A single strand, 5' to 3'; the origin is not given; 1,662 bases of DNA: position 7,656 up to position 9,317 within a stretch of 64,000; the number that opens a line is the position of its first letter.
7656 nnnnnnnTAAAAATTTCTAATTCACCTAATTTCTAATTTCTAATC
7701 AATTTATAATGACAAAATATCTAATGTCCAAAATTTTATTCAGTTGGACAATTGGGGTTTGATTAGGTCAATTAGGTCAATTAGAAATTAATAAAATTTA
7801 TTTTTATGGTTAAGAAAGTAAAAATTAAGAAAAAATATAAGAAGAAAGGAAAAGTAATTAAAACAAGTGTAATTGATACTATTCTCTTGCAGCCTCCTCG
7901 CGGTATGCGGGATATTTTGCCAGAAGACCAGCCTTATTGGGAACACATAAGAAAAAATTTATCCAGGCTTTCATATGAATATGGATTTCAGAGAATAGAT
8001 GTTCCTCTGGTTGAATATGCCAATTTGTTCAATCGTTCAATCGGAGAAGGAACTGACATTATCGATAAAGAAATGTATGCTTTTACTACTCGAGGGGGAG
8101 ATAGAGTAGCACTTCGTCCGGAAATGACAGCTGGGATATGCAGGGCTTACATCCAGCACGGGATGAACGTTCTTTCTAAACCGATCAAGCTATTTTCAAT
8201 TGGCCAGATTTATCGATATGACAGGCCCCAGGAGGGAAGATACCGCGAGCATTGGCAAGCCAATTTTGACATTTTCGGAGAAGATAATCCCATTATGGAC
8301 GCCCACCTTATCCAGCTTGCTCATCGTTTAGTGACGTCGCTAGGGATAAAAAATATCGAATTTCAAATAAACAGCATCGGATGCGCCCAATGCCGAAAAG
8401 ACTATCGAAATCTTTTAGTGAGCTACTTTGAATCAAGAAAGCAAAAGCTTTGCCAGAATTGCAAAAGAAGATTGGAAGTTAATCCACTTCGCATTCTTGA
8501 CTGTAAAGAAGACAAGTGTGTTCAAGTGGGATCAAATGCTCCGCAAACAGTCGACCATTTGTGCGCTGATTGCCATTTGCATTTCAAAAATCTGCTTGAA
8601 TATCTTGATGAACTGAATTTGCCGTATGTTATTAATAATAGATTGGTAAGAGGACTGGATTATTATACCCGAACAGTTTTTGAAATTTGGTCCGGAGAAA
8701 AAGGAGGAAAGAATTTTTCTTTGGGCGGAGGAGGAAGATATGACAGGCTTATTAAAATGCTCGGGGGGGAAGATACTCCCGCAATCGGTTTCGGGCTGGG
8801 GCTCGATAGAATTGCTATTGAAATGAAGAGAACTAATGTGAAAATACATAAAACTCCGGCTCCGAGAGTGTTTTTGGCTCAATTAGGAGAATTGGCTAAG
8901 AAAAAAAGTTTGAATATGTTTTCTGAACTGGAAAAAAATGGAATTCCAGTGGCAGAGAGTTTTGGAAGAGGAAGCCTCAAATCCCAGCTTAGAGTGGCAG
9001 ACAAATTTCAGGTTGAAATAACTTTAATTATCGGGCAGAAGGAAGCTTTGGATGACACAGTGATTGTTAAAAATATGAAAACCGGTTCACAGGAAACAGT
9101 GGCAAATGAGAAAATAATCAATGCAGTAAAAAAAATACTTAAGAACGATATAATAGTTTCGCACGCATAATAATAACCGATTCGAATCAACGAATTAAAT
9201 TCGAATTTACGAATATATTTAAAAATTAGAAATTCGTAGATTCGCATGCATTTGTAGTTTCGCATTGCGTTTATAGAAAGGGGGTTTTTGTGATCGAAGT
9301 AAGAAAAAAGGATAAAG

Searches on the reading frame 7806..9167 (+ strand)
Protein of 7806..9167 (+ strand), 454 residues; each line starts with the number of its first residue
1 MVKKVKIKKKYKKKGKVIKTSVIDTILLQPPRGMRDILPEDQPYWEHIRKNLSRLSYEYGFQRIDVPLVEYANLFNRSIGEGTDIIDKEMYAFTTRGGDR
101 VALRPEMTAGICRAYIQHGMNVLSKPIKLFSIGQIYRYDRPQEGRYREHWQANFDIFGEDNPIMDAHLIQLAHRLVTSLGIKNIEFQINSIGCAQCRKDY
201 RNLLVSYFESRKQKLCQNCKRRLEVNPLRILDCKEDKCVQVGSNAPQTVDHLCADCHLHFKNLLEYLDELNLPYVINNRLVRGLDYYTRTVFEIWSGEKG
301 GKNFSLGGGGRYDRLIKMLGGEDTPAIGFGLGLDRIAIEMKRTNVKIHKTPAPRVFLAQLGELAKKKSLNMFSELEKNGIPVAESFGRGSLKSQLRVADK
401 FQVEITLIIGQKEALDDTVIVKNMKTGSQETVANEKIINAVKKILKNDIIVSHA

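Call 25: search_protein_families(library=pfam, proteins=[window:7806-9167:+], max_evalue=0.01)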
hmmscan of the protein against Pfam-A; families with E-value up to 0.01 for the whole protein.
window:7806-9167:+ (454 aa): 4 families
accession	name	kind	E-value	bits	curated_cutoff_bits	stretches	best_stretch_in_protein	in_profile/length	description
PF13393.11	tRNA-synt_His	-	6.3e-40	137.8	25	1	33-336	1-308/308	Histidyl-tRNA synthetase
PF00587.30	tRNA-synt_2b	-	6.8e-11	43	29.3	1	91-297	1-123/179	tRNA synthetase class II core domain (G, H, P, S and T)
PF03129.25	HGTP_anticodon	-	5.9e-10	39.6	21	1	366-443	16-93/94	Anticodon binding domain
PF01409.25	tRNA-synt_2d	-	2.9e-08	33.9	19.8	1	46-186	20-162/246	tRNA synthetases class II core domain (F)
